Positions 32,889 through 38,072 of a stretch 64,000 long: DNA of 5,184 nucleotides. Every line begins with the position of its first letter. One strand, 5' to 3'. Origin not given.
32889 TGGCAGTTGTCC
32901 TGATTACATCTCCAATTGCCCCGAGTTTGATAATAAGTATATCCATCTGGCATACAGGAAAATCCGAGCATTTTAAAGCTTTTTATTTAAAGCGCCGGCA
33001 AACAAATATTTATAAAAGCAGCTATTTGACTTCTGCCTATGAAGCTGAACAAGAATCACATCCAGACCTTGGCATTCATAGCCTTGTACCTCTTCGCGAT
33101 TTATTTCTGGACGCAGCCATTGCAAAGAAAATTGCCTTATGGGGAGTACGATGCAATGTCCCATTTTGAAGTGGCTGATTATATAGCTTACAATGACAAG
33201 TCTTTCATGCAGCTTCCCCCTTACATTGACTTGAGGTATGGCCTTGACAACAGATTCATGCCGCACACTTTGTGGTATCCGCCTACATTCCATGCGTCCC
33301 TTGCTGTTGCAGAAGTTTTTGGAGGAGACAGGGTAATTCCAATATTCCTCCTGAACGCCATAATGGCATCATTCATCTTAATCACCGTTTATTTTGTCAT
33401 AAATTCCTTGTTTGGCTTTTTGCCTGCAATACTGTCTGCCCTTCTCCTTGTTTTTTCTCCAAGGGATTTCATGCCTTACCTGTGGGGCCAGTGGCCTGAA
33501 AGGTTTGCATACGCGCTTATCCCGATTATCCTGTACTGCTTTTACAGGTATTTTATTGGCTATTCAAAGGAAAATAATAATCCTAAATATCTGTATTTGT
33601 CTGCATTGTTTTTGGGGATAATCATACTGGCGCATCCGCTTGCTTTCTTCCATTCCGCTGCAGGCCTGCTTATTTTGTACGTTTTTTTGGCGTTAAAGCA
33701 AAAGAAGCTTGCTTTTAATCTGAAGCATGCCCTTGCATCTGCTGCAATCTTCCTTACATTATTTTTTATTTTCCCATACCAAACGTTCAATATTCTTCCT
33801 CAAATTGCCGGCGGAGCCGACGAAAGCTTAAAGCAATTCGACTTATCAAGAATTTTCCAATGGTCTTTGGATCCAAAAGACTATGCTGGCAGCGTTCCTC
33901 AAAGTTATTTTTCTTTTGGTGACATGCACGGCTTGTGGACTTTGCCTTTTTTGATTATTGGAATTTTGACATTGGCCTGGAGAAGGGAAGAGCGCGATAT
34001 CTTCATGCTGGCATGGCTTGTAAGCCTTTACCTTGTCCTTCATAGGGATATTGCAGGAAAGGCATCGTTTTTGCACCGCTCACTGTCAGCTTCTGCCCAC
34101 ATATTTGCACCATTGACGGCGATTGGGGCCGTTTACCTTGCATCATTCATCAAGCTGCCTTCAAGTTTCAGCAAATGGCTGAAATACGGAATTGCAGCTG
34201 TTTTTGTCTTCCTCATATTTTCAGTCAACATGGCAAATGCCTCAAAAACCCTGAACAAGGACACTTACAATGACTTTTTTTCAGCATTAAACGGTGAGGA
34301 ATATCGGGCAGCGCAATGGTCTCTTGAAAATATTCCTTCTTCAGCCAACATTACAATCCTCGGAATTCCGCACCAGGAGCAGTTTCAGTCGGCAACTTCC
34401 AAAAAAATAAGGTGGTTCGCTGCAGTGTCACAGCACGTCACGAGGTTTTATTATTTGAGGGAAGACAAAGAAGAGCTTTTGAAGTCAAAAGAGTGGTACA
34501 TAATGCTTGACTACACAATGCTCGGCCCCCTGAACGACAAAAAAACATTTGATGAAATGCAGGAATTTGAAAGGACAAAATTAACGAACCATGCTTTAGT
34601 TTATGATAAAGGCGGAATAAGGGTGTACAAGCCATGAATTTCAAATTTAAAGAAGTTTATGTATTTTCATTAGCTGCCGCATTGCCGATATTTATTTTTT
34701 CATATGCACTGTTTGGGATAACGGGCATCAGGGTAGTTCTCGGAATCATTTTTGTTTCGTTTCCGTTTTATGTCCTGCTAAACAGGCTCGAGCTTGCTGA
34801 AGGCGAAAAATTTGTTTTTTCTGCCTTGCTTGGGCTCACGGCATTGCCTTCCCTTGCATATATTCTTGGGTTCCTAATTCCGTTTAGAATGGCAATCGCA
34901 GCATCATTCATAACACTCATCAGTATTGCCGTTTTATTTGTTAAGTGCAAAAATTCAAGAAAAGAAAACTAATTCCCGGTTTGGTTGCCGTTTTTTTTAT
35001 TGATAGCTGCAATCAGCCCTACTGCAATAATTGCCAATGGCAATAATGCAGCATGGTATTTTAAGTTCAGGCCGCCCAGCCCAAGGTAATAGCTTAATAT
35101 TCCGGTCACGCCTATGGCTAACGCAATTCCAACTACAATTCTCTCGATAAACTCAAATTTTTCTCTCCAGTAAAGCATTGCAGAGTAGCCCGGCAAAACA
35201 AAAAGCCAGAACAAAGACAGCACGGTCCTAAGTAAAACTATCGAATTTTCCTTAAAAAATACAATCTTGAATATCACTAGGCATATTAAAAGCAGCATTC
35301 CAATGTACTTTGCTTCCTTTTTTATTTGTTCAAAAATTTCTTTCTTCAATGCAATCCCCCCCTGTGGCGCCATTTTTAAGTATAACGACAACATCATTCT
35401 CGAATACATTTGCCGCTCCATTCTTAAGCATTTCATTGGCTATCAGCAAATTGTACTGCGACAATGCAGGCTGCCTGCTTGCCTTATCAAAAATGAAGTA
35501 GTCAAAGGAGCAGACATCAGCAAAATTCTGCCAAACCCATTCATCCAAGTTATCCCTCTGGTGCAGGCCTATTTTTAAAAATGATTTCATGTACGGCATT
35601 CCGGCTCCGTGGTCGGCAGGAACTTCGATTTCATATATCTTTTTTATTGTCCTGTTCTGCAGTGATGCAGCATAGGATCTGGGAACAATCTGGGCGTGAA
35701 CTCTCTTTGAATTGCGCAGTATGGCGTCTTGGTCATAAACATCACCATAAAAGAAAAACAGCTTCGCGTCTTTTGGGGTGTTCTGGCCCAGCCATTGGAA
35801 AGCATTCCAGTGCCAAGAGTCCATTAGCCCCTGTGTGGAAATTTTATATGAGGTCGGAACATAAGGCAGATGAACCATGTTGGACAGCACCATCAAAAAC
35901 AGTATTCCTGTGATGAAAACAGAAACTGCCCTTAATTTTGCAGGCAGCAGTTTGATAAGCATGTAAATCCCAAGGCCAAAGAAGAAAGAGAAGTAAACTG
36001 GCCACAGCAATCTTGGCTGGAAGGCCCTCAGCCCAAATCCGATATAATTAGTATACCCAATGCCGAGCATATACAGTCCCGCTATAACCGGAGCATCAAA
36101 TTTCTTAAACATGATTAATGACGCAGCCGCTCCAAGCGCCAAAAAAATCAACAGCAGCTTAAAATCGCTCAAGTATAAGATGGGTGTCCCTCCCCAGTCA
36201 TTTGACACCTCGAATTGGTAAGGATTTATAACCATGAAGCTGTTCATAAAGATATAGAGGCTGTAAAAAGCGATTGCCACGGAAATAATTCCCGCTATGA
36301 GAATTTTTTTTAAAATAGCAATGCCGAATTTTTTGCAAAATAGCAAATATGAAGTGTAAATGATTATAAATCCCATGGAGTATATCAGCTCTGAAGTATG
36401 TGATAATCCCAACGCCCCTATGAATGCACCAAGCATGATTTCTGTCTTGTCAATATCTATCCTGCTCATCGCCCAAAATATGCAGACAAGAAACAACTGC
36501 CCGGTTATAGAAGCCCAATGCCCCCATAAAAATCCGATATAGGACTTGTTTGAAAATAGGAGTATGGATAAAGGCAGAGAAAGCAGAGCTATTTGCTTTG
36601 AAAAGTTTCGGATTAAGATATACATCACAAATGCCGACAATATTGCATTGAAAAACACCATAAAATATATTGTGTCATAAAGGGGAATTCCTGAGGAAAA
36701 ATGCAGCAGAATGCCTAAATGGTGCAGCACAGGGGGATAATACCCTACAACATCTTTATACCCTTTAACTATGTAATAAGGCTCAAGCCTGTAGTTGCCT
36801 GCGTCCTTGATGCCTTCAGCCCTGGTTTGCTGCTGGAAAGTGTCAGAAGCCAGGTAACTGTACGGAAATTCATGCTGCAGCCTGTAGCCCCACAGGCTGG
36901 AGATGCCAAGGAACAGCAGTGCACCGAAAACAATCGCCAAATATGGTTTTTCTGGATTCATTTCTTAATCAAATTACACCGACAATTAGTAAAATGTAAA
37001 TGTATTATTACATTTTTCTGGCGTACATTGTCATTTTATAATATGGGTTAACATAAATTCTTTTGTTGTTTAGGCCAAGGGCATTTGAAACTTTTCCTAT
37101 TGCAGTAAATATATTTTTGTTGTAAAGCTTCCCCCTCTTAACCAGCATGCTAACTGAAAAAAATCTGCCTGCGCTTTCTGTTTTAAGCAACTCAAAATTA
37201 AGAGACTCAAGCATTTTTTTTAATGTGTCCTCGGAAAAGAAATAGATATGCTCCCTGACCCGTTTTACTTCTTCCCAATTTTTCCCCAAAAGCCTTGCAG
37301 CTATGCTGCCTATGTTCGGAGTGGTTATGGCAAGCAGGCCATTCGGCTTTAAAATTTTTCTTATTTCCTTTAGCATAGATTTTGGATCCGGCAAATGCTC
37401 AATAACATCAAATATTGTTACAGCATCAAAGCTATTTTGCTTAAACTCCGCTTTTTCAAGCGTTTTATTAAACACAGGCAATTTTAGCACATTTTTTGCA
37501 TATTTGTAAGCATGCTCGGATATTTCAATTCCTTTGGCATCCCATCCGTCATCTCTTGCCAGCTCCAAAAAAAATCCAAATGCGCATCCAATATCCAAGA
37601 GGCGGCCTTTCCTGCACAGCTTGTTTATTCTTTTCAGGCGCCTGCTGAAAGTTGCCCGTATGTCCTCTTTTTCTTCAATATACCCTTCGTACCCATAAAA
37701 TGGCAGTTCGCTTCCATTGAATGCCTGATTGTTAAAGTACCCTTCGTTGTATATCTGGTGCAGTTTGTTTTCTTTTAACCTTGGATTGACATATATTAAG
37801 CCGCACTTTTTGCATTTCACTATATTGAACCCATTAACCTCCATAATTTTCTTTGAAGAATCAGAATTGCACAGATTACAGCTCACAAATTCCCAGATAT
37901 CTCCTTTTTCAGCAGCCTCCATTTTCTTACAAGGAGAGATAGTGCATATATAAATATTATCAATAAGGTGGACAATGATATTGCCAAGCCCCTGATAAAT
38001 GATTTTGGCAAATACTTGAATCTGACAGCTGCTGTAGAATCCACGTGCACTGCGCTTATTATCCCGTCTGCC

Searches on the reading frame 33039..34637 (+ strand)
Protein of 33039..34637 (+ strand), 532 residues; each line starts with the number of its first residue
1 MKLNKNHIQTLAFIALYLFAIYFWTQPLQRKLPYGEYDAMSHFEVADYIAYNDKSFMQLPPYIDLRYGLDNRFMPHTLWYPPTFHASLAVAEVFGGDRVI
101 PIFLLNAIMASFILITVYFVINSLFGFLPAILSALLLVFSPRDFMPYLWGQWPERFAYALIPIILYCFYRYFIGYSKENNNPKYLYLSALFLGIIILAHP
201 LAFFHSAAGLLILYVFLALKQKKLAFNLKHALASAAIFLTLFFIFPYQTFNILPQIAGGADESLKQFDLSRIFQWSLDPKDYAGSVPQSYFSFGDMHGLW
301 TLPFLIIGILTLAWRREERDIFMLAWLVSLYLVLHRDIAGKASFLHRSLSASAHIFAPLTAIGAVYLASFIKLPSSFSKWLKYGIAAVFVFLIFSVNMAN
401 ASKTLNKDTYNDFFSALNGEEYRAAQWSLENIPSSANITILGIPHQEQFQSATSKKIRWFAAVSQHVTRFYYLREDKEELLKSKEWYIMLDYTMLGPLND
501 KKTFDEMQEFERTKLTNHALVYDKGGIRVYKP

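Call 10: search_protein_families(library=pfam, proteins=[window:33039-34637:+], max_evalue=0.001)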
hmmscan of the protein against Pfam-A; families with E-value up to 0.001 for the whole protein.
window:33039-34637:+ (532 aa): 2 families
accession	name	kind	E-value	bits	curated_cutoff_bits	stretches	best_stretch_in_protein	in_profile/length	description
PF20176.3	DUF6541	-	5.3e-09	35.3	29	1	19-334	104-409/646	Family of unknown function (DUF6541)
PF13231.12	PMT_2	-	5.7e-06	27.1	26.1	1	90-242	13-154/160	Dolichyl-phosphate-mannose-protein mannosyltransferase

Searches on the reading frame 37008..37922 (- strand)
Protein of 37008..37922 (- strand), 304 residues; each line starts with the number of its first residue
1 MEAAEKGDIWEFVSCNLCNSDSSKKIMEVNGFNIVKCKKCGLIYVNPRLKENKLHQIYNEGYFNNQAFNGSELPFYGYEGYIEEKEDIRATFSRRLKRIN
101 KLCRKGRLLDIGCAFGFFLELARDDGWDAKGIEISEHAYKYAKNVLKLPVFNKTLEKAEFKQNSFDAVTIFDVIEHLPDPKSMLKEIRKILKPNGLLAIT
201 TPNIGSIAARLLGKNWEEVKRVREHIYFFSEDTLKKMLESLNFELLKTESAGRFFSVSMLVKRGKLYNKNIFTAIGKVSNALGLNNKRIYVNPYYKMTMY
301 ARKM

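Call 10: search_protein_families(library=pfam, proteins=[window:37008-37922:-], max_evalue=0.001)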
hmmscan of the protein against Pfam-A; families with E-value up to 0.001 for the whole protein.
window:37008-37922:- (304 aa): 9 families
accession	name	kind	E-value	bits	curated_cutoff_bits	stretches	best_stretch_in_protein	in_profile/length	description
PF13489.12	Methyltransf_23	-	2.1e-30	106.1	27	1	90-247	7-163/164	Methyltransferase domain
PF08241.18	Methyltransf_11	-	9.9e-19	68.2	21.2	1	109-199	1-95/95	Methyltransferase domain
PF13847.12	Methyltransf_31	-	9.6e-16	58.2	27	1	106-221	5-127/145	Methyltransferase domain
PF08242.18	Methyltransf_12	-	1.1e-14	55.4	30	1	109-197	1-98/98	Methyltransferase domain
PF13649.12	Methyltransf_25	-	9.8e-14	52.3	27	1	109-195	2-97/97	Methyltransferase domain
PF07021.18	MetW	-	3.2e-07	30.6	21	1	97-210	5-118/193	Methionine biosynthesis protein MetW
PF01209.24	Ubie_methyltran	-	3.7e-05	23.6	20.1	1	154-199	106-151/233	ubiE/COQ5 methyltransferase family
PF02353.26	CMAS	-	0.00012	21.9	27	1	106-201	64-166/273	Mycolic acid cyclopropane synthetase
PF08003.17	Methyltransf_9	-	0.00097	18.6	23.8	0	92-243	104-260/315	Protein of unknown function (DUF1698)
